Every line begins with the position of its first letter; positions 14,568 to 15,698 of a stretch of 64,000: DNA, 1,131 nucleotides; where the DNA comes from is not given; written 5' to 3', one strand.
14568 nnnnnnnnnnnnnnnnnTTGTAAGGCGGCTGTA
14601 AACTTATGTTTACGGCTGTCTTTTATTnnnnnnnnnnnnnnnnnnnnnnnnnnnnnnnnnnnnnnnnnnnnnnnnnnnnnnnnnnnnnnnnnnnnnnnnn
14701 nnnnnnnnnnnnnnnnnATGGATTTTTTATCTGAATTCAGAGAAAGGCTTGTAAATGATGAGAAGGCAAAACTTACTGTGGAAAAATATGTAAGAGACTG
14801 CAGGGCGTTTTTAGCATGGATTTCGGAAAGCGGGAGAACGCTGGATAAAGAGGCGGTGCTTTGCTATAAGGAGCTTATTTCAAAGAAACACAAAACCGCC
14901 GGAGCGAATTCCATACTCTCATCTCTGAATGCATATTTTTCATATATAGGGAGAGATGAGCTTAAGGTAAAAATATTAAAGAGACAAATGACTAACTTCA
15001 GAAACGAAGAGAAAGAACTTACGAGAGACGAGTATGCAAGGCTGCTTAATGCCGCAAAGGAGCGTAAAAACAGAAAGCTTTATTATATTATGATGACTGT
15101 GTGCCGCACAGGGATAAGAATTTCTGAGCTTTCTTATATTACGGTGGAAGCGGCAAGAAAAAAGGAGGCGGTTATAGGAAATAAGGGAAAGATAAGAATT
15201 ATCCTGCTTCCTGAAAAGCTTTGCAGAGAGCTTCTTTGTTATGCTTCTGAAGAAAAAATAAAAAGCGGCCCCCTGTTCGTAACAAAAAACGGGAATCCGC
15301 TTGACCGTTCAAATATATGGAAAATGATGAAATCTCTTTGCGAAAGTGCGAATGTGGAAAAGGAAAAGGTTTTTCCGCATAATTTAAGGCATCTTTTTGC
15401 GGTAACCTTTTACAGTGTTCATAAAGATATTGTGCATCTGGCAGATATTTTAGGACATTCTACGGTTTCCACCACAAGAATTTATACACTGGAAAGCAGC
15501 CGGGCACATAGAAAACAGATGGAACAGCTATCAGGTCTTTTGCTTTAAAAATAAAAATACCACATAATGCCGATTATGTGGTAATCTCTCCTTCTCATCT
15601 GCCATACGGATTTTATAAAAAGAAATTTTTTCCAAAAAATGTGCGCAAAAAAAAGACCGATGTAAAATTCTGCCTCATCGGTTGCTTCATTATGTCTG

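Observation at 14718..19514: Complete-looking phase-variation switch: tyrosine recombinase, 26-bp inverted core sites, and a 203-bp promoter/terminator cassette upstream of a giant beta-helix surface protein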

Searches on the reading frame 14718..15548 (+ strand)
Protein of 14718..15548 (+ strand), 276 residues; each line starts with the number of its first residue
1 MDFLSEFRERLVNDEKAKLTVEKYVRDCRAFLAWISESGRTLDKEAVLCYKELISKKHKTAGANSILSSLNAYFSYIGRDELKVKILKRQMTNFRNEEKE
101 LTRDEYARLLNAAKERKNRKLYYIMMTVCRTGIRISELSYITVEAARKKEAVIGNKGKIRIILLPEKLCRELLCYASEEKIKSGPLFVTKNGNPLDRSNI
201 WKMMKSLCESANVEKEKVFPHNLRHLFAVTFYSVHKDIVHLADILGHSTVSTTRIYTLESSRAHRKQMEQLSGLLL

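Call 6: search_protein_families(library=pfam, proteins=[window:14718-15548:+], max_evalue=0.01)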
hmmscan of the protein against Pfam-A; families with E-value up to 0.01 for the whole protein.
window:14718-15548:+ (276 aa): 3 families
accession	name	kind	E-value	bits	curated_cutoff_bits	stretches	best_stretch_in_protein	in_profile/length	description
PF00589.27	Phage_integrase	-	2.4e-24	86.4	27.1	1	100-257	2-166/172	Phage integrase family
PF02899.23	Phage_int_SAM_1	-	0.00083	20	22.3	1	6-77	3-79/83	Phage integrase, N-terminal SAM-like domain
PF13495.12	Phage_int_SAM_4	-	0.0018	19.1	27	1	3-82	1-83/85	Phage integrase, N-terminal SAM-like domain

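Call 11: find_homologous_proteins(query=window:14718-15548:+)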
Query window:14718-15548:+ (276 aa): 7998 proteins with E <= 0.001 among 8000 candidates; the best 120 are listed.
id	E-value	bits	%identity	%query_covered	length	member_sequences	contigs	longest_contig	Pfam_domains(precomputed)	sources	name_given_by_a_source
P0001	9.5e-173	591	98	100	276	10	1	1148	PF00589.28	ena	-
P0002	3.2e-108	379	63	100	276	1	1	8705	PF00589.28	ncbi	-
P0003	4.5e-100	353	59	99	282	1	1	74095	PF13495.13,PF13102.13,PF00589.28,PF02899.24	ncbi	-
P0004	6.8e-100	352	60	100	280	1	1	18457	PF13495.13,PF00589.28,PF02899.24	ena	-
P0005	2.1e-98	347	60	99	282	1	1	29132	PF00589.28,PF02899.24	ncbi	-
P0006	2.1e-98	347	60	99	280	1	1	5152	PF13495.13,PF00589.28,PF02899.24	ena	-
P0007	2.5e-98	347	60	99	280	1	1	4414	PF13495.13,PF00589.28,PF02899.24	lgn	-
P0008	2.7e-98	347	59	99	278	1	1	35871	PF00589.28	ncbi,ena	-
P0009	4.0e-98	346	60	99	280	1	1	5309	PF13495.13,PF00589.28,PF02899.24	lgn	-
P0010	4.2e-98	346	59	97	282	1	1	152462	PF13495.13,PF00589.28,PF02899.24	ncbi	-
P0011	5.1e-98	346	60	99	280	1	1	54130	PF13495.13,PF00589.28,PF02899.24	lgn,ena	-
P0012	5.3e-98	346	58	99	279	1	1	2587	PF00589.28,PF02899.24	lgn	-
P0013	6.1e-98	346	59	97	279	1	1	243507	PF00589.28,PF02899.24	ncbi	-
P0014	1.0e-97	345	57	99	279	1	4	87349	PF13495.13,PF00589.28,PF02899.24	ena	-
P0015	2.4e-97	344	58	99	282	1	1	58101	PF00589.28,PF02899.24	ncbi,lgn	-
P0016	2.7e-97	343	57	99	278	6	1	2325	PF13495.13,PF00589.28,PF02899.24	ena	-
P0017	2.7e-97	343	58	99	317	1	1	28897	PF13495.13,PF00589.28,PF02899.24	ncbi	-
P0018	3.6e-97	343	57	98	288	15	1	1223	PF13495.13,PF00589.28,PF02899.24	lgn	-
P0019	3.7e-97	343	58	99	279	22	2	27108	PF13495.13,PF00589.28,PF02899.24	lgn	-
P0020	3.9e-97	343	59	99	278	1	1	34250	PF13495.13,PF00589.28,PF02899.24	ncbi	-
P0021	4.4e-97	343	60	99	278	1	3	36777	PF13495.13,PF00589.28,PF02899.24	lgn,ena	-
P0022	4.4e-97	343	59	100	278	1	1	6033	PF13495.13,PF00589.28,PF02899.24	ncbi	-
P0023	4.7e-97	343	58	99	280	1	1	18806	PF13495.13,PF00589.28,PF02899.24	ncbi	-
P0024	8.3e-97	342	58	99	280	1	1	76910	PF13495.13,PF00589.28,PF02899.24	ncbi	-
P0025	1.1e-96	341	58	99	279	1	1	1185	PF13495.13,PF00589.28,PF02899.24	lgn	-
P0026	1.1e-96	341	59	100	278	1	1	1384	PF13495.13,PF00589.28,PF02899.24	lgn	-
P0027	1.2e-96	341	58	99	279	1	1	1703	PF13495.13,PF00589.28,PF02899.24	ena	-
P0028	1.3e-96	341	58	99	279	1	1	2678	PF13495.13,PF00589.28,PF02899.24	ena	-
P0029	1.3e-96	341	57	99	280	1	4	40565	PF13495.13,PF00589.28,PF02899.24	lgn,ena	-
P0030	1.3e-96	341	59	99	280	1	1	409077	PF13495.13,PF00589.28,PF02899.24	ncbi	-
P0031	2.0e-96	341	59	99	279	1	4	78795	PF00589.28,PF02899.24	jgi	-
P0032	2.1e-96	341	58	99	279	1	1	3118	PF13495.13,PF00589.28,PF02899.24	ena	-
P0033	2.5e-96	340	58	99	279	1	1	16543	PF13495.13,PF00589.28,PF02899.24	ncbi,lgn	-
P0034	2.6e-96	340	59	100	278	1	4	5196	PF13495.13,PF00589.28,PF02899.24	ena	-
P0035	3.1e-96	340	60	97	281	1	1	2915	PF00589.28,PF02899.24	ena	-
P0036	3.1e-96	340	60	97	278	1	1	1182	PF00589.28,PF02899.24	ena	-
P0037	3.3e-96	340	59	99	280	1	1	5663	PF13495.13,PF00589.28,PF02899.24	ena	-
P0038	3.9e-96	340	59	100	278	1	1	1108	PF13495.13,PF00589.28,PF02899.24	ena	-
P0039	4.1e-96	340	59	99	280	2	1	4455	PF13495.13,PF00589.28,PF02899.24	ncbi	-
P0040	4.1e-96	340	59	99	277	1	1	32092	PF00589.28,PF02899.24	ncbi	-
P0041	5.2e-96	339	58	99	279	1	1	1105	PF13495.13,PF00589.28,PF02899.24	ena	-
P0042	6.2e-96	339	60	97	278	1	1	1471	PF00589.28,PF02899.24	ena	-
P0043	6.2e-96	339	58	99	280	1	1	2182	PF13495.13,PF00589.28,PF02899.24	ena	-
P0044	6.5e-96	339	58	99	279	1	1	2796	PF13495.13,PF00589.28,PF02899.24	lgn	-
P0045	6.6e-96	339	57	100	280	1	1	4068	PF13495.13,PF00589.28,PF02899.24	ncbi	-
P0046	6.8e-96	339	56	99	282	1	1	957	PF13495.13,PF00589.28,PF02899.24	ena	-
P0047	8.6e-96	339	56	99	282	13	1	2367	PF13495.13,PF00589.28,PF02899.24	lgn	-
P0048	8.8e-96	338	56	99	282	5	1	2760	PF00589.28,PF02899.24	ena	-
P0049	8.9e-96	338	60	97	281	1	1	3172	PF13102.13,PF00589.28,PF02899.24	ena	-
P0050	9.6e-96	338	57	99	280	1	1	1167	PF13495.13,PF00589.28,PF02899.24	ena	-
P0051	9.9e-96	338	57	99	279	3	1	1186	PF13495.13,PF13102.13,PF00589.28,PF02899.24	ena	-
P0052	1.0e-95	338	58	99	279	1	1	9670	PF00589.28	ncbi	-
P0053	1.0e-95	338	57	99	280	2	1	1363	PF13495.13,PF00589.28,PF02899.24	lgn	-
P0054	1.1e-95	338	58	99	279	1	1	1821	PF13495.13,PF00589.28,PF02899.24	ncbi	-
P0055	1.1e-95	338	59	100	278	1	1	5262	PF00589.28,PF02899.24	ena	-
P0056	1.1e-95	338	58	99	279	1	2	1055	PF00589.28,PF02899.24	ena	-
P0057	1.3e-95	338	57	99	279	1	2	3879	PF13495.13,PF00589.28,PF02899.24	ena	-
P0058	1.3e-95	338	57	99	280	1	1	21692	PF13495.13,PF00589.28,PF02899.24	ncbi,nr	ncbi:MAG: tyrosine-type recombinase/integrase [Clostridia bacterium]|nr:tyrosine-type recombinase/in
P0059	1.3e-95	338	57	99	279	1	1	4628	PF13495.13,PF00589.28,PF02899.24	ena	-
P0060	1.7e-95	338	58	99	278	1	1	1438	PF13495.13,PF00589.28,PF02899.24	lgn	-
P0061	1.8e-95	337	57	99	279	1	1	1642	PF13495.13,PF00589.28,PF02899.24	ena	-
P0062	1.8e-95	337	59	99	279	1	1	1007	PF13495.13,PF00589.28,PF02899.24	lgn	-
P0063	1.9e-95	337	58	99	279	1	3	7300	PF13495.13,PF00589.28,PF02899.24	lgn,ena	-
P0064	2.7e-95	337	58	99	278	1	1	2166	PF00589.28,PF02899.24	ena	-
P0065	2.7e-95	337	57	99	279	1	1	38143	PF13495.13,PF00589.28,PF02899.24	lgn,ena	-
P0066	3.2e-95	337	57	99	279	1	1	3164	PF13495.13,PF00589.28,PF02899.24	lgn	-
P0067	3.3e-95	337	56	99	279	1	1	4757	PF13495.13,PF00589.28,PF02899.24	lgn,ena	-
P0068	3.6e-95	336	57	99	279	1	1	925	PF13495.13,PF00589.28,PF02899.24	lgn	-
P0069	3.6e-95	336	60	97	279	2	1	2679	PF00589.28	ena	-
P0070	4.0e-95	336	57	99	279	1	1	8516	PF13495.13,PF00589.28,PF02899.24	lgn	-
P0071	4.0e-95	336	58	98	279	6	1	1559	PF00589.28,PF02899.24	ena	-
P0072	4.2e-95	336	57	99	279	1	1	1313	PF13495.13,PF00589.28,PF02899.24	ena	-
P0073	4.4e-95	336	57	99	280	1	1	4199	PF13495.13,PF00589.28,PF02899.24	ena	-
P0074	4.4e-95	336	56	99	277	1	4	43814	PF13495.13,PF00589.28,PF02899.24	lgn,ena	-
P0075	4.8e-95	336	56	100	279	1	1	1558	PF00589.28,PF02899.24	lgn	-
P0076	5.4e-95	336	56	99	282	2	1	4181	PF13495.13,PF00589.28,PF02899.24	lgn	-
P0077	5.5e-95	336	57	99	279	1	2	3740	PF00589.28,PF02899.24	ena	-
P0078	6.0e-95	336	58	99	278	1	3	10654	PF13495.13,PF00589.28,PF02899.24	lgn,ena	-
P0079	6.6e-95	336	57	99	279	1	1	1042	PF13495.13,PF00589.28,PF02899.24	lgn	-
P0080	6.7e-95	336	58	99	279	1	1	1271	PF13495.13,PF00589.28,PF02899.24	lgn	-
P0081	7.0e-95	336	56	99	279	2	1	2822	PF13495.13,PF00589.28,PF02899.24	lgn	-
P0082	7.7e-95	335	58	99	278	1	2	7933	PF13495.13,PF00589.28,PF02899.24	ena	-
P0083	7.8e-95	335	57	100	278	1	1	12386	PF00589.28,PF02899.24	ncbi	-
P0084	8.0e-95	335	56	100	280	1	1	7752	PF13495.13,PF00589.28,PF02899.24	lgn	-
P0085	8.1e-95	335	57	99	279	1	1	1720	PF13495.13,PF00589.28,PF02899.24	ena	-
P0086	8.3e-95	335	58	97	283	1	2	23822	PF13495.13,PF00589.28,PF02899.24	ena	-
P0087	8.8e-95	335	57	99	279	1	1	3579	PF13495.13,PF00589.28,PF02899.24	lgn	-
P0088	8.9e-95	335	57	99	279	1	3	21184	PF13495.13,PF00589.28,PF02899.24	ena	-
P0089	9.7e-95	335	58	99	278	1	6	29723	PF13495.13,PF00589.28,PF02899.24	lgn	-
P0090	9.9e-95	335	56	99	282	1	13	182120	PF00589.28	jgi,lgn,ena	-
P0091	1.0e-94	335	57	99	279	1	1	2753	PF13495.13,PF00589.28,PF02899.24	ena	-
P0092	1.1e-94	335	57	100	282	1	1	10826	PF00589.28,PF02899.24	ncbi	-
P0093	1.2e-94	335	57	99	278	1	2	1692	PF13495.13,PF00589.28,PF02899.24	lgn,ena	-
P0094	1.2e-94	335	57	99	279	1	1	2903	PF13495.13,PF00589.28,PF02899.24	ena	-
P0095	1.2e-94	335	58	99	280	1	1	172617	PF13495.13,PF13102.13,PF00589.28,PF02899.24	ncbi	-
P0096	1.2e-94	335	56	99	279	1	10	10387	PF13495.13,PF00589.28,PF02899.24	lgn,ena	-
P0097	1.2e-94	335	59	99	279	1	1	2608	PF13495.13,PF00589.28,PF02899.24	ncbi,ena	-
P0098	1.2e-94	335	56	99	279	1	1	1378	PF13495.13,PF00589.28,PF02899.24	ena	-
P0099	1.3e-94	335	56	99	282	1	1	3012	PF13495.13,PF00589.28,PF02899.24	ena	-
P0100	1.3e-94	335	59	99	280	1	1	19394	PF13495.13,PF00589.28,PF02899.24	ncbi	-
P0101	1.3e-94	335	57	99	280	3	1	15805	PF13495.13,PF00589.28,PF02899.24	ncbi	-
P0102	1.3e-94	335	57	99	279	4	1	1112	PF13495.13,PF00589.28,PF02899.24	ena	-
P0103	1.4e-94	335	59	98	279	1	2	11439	PF13495.13,PF00589.28,PF02899.24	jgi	-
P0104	1.4e-94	335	57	99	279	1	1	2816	PF13495.13,PF00589.28,PF02899.24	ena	-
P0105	1.5e-94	334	57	99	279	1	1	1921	PF13495.13,PF00589.28,PF02899.24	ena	-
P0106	1.6e-94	334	58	99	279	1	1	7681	PF00589.28,PF02899.24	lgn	-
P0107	1.6e-94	334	57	99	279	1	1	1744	PF00589.28,PF02899.24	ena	-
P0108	1.7e-94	334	55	99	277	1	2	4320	PF13495.13,PF00589.28,PF02899.24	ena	-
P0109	1.7e-94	334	58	99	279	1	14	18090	PF00589.28,PF02899.24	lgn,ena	-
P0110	1.7e-94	334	57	99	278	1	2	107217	PF13495.13,PF00589.28,PF02899.24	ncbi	-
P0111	1.8e-94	334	58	99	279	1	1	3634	PF00589.28,PF02899.24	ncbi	-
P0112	1.9e-94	334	56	99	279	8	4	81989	PF13495.13,PF00589.28,PF02899.24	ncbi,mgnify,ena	mgnify:CR=1 FL=1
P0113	1.9e-94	334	57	99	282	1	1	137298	PF00589.28,PF02899.24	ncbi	-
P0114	1.9e-94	334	56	99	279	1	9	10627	PF13495.13,PF00589.28,PF02899.24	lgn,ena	-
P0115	2.0e-94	334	58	99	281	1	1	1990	PF00589.28,PF02899.24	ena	-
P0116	2.0e-94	334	56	99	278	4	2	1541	PF13495.13,PF00589.28,PF02899.24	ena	-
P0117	2.0e-94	334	58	99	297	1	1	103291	PF00589.28,PF02899.24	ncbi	-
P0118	2.2e-94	334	56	99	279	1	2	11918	PF13495.13,PF00589.28,PF02899.24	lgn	-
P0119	2.2e-94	334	58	99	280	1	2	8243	PF13495.13,PF00589.28,PF02899.24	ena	-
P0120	2.2e-94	334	57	99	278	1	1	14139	PF13495.13,PF00589.28,PF02899.24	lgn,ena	-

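Call 34: find_encoding_contigs(protein=window:14718-15548:+, flank=6000, max_places=10)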
Protein window:14718-15548:+ (276 aa): 6 contigs read that carry it; 3 places shown.
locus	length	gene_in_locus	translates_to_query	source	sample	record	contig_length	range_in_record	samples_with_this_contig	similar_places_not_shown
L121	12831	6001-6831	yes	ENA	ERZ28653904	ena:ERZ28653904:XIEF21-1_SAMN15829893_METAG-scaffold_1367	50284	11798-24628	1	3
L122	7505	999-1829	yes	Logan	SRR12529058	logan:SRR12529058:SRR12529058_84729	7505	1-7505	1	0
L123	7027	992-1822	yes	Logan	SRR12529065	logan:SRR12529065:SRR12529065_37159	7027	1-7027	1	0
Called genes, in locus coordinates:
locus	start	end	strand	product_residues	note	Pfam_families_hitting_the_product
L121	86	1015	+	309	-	PF01118:Semialdhyde_dh (weak), PF22698:Semialdhyde_dhC_1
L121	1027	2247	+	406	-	PF01960:ArgJ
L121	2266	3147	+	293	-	PF00696:AA_kinase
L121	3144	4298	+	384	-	PF00202:Aminotran_3, PF01212:Beta_elim_lyase (faint)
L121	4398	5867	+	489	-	PF08903:DUF1846, PF20921:DUF1846_C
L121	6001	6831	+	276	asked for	PF00589:Phage_integrase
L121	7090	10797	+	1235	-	-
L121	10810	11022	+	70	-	-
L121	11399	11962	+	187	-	PF14317:YcxB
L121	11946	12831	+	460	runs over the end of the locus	PF00919:UPF0004, PF04055:Radical_SAM, PF01938:TRAM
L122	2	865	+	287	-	?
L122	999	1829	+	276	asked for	PF00589:Phage_integrase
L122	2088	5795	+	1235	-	-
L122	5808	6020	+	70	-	-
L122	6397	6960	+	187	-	PF14317:YcxB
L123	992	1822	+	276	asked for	PF00589:Phage_integrase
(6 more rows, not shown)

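Call 35: find_encoding_contigs(protein=P0001, flank=6000, max_places=10)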
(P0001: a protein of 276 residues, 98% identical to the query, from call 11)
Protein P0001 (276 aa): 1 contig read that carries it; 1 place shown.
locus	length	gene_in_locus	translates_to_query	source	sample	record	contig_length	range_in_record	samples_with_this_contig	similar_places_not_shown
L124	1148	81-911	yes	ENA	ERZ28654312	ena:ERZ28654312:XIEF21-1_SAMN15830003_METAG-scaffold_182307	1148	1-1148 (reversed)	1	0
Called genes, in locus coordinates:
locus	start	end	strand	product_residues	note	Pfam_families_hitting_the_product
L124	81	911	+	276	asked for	PF00589:Phage_integrase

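Call 41: search_protein_families(library=ncbifam, proteins=[window:14718-15548:+], max_evalue=0.1)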
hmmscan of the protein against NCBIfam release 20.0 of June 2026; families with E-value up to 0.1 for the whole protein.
window:14718-15548:+ (276 aa): 11 families
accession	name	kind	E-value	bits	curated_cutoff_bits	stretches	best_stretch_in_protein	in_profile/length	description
NF040815.2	recomb_XerA_Arch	equivalog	4.2e-39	134.7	220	1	6-262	2-257/263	site-specific tyrosine recombinase/integron integrase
TIGR02225.1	recomb_XerD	equivalog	1.4e-35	123.1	329.6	1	10-261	6-276/290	site-specific tyrosine recombinase XerD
NF001399.0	PRK00283.1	subfamily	2.9e-32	112.1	279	1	6-263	11-287/300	tyrosine recombinase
TIGR02224.1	recomb_XerC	equivalog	1.4e-29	103.4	335.15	1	8-258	4-276/295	tyrosine recombinase XerC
NF003462.0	PRK05084.1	equivalog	9.7e-17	60.7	267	1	114-271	191-356/360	tyrosine recombinase XerS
TIGR02249.1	integrase_gron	subfamily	1e-15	57.9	265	2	197-259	239-300/315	integron integrase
NF002331.0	PRK01287.1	subfamily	6.5e-13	48.4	371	1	7-264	33-317/365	site-specific tyrosine recombinase XerC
NF011946.0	PRK15417.1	equivalog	1.5e-09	37.5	435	1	203-257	260-313/337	integron integrase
NF002685.0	PRK02436.1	equivalog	1.4e-08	34.9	178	1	20-254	18-241/245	site-specific tyrosine recombinase XerD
NF007370.0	PRK09870.1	subfamily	2.7e-08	33.7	221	1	99-258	11-178/200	tyrosine-type DNA invertase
NF007371.0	PRK09871.1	subfamily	1.6e-05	24.5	222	1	183-259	99-174/198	tyrosine-type DNA invertase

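Call 61: search_solved_structures(query=window:14718-15548:+, max_evalue=0.00001)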
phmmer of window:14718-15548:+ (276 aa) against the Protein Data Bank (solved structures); distinct sequences matched with E-value up to 0.00001: 7.
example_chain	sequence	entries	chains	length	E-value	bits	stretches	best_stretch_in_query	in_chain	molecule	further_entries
4a8e_A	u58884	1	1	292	8.2e-24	87.9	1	3-267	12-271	PROBABLE TYROSINE RECOMBINASE XERC-LIKE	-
5hxy_A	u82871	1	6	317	5.9e-21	78.5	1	2-266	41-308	Tyrosine recombinase XerA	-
1a0p_A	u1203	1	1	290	2.5e-16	63.4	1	15-262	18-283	SITE-SPECIFIC RECOMBINASE XERD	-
5jjv_A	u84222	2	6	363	2.1e-12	50.5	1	91-258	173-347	Tyrosine recombinase XerH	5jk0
5dcf_A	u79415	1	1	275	2.8e-12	50.1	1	117-265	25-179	Tyrosine recombinase XerD,DNA translocase FtsK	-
9i5v_14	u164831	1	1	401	5.7e-12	49.1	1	20-261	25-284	Ribosome-associated translation inhibitor RaiA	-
2a3v_A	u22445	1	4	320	2.4e-07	34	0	198-263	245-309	site-specific recombinase IntI4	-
